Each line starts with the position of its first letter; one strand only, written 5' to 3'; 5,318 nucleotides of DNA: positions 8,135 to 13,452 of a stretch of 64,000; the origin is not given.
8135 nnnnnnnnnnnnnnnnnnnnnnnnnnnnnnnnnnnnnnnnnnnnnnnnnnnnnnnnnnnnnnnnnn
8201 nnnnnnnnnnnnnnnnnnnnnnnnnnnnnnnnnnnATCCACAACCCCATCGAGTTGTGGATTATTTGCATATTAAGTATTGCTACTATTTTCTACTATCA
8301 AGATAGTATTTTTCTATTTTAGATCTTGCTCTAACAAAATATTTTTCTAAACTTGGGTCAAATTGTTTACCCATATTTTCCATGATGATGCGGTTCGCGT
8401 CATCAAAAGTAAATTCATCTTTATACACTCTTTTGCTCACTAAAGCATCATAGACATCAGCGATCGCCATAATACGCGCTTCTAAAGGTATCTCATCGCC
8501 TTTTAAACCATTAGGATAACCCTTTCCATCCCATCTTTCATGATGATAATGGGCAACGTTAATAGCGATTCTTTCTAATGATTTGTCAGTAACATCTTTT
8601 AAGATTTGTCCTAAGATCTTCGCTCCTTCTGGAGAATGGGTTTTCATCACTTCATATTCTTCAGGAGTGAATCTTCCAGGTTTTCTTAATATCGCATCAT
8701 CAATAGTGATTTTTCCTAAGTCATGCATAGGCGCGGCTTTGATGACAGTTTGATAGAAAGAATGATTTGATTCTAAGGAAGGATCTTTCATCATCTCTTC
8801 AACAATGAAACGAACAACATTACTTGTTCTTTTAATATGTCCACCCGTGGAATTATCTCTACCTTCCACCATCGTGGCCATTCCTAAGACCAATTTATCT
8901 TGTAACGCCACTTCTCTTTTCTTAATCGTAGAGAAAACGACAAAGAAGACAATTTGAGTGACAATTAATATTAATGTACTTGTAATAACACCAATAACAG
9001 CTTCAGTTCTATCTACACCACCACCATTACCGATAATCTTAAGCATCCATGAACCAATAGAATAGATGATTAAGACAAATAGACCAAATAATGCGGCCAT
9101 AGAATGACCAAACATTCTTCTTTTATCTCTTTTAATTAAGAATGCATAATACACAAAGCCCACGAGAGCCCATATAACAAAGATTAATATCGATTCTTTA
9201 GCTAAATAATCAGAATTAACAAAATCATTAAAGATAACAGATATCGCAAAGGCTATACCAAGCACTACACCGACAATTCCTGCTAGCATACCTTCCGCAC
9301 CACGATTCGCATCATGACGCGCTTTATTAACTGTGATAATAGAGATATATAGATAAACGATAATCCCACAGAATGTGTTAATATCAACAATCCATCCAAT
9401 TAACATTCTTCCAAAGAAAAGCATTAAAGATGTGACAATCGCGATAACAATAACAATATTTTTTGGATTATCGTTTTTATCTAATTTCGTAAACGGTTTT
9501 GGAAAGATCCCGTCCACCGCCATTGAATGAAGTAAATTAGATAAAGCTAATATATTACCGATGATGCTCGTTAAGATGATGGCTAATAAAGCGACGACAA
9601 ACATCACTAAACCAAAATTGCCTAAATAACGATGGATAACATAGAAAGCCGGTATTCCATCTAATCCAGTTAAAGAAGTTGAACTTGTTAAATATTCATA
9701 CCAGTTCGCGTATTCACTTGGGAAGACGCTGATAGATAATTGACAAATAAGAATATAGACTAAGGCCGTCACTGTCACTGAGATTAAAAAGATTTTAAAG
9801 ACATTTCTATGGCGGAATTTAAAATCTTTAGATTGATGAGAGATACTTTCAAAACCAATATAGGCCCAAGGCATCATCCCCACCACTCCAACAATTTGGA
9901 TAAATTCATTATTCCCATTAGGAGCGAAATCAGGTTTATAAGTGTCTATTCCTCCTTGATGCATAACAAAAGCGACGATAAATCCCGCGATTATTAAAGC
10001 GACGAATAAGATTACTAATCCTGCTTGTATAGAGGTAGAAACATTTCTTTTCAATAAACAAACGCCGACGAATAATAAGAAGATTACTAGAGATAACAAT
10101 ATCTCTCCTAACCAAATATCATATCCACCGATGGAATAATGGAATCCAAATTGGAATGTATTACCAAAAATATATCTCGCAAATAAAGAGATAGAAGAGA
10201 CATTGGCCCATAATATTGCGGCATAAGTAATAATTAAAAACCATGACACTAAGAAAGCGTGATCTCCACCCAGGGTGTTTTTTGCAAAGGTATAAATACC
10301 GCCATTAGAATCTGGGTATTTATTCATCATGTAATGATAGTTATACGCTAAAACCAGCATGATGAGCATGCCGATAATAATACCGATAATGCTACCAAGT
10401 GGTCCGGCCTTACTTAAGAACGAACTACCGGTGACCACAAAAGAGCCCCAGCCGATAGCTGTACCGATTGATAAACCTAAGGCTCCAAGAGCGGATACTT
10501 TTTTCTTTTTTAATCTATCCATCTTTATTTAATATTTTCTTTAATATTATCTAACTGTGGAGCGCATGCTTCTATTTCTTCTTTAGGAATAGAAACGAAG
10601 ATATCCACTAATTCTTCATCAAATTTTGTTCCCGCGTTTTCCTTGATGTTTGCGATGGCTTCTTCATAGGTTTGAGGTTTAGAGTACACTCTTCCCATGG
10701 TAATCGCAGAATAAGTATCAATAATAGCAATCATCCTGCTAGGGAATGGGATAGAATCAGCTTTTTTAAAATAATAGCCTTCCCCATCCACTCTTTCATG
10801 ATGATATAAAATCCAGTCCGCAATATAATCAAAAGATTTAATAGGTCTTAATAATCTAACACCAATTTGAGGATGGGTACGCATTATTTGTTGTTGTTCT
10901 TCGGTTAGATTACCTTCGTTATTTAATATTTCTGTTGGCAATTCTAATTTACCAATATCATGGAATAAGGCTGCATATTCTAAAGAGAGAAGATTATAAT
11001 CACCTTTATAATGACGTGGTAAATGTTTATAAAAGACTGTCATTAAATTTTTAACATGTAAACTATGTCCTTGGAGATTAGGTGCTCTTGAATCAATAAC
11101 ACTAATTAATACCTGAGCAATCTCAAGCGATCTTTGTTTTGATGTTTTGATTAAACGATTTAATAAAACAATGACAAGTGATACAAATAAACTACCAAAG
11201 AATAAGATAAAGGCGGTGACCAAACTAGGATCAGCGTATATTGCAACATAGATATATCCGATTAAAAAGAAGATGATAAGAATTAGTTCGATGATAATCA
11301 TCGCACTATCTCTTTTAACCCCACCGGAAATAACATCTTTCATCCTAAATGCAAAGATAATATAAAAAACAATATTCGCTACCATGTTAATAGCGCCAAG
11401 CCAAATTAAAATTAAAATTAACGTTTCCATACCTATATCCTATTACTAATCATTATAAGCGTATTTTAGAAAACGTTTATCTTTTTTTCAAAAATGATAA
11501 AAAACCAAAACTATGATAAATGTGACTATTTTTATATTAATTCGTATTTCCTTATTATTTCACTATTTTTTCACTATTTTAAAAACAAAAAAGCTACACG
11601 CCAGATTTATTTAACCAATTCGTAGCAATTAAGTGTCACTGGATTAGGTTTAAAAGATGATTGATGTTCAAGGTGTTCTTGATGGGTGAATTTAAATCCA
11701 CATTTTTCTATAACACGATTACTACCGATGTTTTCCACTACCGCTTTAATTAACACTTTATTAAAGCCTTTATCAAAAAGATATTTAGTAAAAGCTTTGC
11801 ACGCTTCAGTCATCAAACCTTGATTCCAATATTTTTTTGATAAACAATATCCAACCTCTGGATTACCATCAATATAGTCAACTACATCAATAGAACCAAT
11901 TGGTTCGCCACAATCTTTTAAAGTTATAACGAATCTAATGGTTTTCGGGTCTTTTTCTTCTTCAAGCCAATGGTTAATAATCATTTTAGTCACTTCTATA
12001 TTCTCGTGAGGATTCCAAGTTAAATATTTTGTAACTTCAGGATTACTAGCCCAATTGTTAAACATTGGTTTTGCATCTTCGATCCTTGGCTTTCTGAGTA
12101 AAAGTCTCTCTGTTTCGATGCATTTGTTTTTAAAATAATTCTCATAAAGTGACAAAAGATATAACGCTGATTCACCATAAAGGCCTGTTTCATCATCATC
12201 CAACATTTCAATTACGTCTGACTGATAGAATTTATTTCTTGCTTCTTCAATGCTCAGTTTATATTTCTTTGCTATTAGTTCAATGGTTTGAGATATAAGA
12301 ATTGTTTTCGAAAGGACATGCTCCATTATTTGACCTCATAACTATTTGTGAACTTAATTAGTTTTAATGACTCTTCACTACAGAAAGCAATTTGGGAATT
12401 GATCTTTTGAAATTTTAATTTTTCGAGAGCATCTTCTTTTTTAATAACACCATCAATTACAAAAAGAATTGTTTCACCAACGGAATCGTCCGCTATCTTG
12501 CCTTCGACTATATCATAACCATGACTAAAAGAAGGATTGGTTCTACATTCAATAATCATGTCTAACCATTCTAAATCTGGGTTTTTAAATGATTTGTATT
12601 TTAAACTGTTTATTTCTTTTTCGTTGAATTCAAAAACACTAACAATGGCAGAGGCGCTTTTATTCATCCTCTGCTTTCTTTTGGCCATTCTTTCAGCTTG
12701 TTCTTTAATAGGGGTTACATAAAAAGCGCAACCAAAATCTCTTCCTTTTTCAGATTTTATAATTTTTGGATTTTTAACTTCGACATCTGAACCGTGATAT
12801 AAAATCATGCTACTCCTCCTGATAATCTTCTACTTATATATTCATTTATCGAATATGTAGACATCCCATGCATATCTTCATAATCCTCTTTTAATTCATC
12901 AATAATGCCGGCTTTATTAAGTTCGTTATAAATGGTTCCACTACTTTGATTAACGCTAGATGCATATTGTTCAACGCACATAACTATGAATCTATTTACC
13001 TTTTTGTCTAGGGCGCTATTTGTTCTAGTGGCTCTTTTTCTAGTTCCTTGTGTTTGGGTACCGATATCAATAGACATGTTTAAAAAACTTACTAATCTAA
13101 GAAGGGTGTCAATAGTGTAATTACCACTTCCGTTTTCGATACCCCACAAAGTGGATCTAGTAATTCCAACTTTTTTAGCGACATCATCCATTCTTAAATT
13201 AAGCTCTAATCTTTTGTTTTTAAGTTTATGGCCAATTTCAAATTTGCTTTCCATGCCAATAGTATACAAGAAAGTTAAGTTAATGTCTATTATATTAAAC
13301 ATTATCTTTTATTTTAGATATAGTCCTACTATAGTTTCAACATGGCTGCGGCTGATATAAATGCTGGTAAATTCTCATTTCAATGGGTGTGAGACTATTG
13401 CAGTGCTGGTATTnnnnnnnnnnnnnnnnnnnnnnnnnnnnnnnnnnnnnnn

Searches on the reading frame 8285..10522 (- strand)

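Call 57: search_protein_families(library=pfam, proteins=[window:8285-10522:-])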
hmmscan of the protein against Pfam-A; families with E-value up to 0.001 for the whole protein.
window:8285-10522:- (745 aa): 4 families
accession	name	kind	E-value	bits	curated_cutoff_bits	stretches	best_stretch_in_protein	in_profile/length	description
PF13520.12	AA_permease_2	-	6.8e-32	111.4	27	1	12-453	4-423/427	Amino acid permease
PF13487.12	HD_5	-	3.9e-30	105.3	27.2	1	563-725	14-170/170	HD domain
PF00324.27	AA_permease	-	2.5e-24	86.2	24.6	1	17-465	5-463/470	Amino acid permease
PF01966.28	HD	-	7.1e-18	65.4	22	1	578-693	20-115/116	HD domain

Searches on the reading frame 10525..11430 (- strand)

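Call 57: search_protein_families(library=pfam, proteins=[window:10525-11430:-])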
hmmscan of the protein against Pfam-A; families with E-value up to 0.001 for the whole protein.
window:10525-11430:- (301 aa): 2 families
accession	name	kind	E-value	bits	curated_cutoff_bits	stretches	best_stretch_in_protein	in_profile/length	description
PF13487.12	HD_5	-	1e-31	110.4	27.2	1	107-274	2-170/170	HD domain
PF01966.28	HD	-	5.5e-13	49.7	22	1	122-242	4-115/116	HD domain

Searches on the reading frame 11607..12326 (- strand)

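Call 57: search_protein_families(library=pfam, proteins=[window:11607-12326:-])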
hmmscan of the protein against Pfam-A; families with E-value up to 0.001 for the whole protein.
window:11607-12326:- (239 aa): 3 families
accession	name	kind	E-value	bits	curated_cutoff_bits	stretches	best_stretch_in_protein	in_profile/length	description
PF13302.13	Acetyltransf_3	-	2.6e-33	116.1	25.4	1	74-212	1-138/138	Acetyltransferase (GNAT) domain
PF00583.31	Acetyltransf_1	-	7e-10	39.7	20.7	1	118-211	23-116/116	Acetyltransferase (GNAT) family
PF12668.12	DUF3791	-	0.00035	20.9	25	0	15-44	7-36/60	Protein of unknown function (DUF3791)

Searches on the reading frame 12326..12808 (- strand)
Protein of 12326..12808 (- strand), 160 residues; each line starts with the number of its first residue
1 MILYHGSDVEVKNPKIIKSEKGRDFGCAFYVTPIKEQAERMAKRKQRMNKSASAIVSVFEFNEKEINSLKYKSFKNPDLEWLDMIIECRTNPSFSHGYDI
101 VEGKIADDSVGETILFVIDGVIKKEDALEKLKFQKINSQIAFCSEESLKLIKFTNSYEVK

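Call 37: search_protein_families(library=pfam, proteins=[window:12326-12808:-])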
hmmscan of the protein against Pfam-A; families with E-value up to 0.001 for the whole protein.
window:12326-12808:- (160 aa): 1 family
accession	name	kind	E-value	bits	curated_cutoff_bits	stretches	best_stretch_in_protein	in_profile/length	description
PF13151.12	DUF3990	-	4.9e-50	169.6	32.2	1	1-153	1-152/152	Protein of unknown function (DUF3990)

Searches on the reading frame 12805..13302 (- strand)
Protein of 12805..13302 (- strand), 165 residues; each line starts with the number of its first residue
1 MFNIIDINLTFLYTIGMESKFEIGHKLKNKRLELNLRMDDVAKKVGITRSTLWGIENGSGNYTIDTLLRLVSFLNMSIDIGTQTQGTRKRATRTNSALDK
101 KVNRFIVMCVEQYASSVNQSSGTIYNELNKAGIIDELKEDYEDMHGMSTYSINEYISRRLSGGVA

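Call 10: search_protein_families(library=pfam, proteins=[window:12805-13302:-])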
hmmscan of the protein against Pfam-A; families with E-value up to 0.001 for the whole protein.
window:12805-13302:- (165 aa): 5 families
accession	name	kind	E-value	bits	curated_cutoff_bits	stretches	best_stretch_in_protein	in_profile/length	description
PF01381.28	HTH_3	-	5e-11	42.9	23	1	27-79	1-53/55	Helix-turn-helix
PF12668.12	DUF3791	-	6.5e-10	39.3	25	1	105-155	2-52/60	Protein of unknown function (DUF3791)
PF13560.12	HTH_31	-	8e-07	29.7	27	1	22-77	1-57/64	Helix-turn-helix domain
PF12844.13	HTH_19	-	2.2e-06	27.9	30.2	1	24-78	1-55/64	Helix-turn-helix domain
PF13443.12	HTH_26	-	0.00041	21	22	1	26-78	1-54/63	Cro/C1-type HTH DNA-binding domain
